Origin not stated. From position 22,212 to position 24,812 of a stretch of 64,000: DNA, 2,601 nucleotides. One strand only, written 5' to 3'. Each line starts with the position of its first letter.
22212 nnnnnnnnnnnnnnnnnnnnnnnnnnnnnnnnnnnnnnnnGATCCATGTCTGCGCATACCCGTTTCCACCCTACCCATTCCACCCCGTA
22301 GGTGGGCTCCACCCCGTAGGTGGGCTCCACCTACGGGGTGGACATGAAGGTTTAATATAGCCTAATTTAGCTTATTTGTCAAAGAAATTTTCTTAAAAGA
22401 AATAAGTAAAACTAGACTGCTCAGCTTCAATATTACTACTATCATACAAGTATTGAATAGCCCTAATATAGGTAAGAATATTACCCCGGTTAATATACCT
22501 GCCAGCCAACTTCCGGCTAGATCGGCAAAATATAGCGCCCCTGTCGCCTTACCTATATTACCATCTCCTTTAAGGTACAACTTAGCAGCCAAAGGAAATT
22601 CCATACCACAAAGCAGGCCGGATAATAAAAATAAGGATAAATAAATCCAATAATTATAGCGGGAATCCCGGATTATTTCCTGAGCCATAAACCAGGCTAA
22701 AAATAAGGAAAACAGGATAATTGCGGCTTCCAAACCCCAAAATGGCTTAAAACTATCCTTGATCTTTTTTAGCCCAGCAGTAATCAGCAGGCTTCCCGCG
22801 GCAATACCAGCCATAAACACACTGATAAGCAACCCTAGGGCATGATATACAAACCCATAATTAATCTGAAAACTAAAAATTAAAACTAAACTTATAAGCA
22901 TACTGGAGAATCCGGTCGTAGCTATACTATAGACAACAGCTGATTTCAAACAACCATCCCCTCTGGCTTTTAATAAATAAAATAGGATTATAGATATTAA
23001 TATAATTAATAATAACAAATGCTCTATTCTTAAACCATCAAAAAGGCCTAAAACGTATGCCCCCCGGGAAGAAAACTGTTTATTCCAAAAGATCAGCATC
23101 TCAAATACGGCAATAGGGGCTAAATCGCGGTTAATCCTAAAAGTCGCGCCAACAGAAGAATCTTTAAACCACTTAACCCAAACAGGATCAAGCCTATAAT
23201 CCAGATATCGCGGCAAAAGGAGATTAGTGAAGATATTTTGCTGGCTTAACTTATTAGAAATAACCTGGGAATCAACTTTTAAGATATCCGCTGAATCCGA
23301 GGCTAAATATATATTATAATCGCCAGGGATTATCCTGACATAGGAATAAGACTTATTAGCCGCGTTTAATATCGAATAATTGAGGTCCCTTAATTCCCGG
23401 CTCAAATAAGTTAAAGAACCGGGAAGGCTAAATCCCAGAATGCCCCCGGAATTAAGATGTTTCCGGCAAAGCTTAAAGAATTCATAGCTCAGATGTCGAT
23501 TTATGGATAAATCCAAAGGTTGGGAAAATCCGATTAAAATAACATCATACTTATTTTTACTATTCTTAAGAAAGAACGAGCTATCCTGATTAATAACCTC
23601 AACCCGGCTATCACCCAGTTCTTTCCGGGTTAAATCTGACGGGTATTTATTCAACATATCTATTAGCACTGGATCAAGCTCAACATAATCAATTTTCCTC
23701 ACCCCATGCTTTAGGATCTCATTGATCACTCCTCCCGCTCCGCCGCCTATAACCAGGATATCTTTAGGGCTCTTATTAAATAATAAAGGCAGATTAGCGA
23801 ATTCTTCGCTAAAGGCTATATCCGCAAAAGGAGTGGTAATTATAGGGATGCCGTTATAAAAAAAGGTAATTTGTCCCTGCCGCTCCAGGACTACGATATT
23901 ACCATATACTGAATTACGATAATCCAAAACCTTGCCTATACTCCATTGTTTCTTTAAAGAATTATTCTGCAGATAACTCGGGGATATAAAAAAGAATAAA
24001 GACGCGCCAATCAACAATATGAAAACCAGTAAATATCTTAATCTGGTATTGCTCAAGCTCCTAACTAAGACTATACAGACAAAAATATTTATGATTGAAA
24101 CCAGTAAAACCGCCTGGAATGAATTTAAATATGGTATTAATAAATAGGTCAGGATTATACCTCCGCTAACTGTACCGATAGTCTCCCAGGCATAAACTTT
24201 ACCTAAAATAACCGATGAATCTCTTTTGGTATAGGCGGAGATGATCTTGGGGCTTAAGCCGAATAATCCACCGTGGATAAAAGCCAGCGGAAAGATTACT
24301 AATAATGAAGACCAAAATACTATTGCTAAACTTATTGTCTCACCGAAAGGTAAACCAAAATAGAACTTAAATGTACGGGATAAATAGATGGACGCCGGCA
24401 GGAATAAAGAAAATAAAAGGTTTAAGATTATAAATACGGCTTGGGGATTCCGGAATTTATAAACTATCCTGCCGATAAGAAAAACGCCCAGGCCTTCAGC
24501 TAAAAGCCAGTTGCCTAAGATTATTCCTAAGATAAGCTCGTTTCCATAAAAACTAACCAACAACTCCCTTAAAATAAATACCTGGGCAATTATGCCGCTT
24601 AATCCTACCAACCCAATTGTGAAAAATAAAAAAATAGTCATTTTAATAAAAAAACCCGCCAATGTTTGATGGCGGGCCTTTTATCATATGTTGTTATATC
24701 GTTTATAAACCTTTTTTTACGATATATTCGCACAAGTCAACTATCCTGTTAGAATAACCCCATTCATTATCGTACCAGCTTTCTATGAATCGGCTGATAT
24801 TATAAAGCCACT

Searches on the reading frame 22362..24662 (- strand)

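Call 67: search_protein_families(library=pfam, proteins=[window:22362-24662:-], max_evalue=0.0001)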
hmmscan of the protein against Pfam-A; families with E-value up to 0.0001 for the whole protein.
window:22362-24662:- (766 aa): 1 family
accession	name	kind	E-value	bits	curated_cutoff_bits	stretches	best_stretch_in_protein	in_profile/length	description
PF01564.23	Spermine_synth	-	3.6e-25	89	22.9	1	284-433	4-151/186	Spermine/spermidine synthase domain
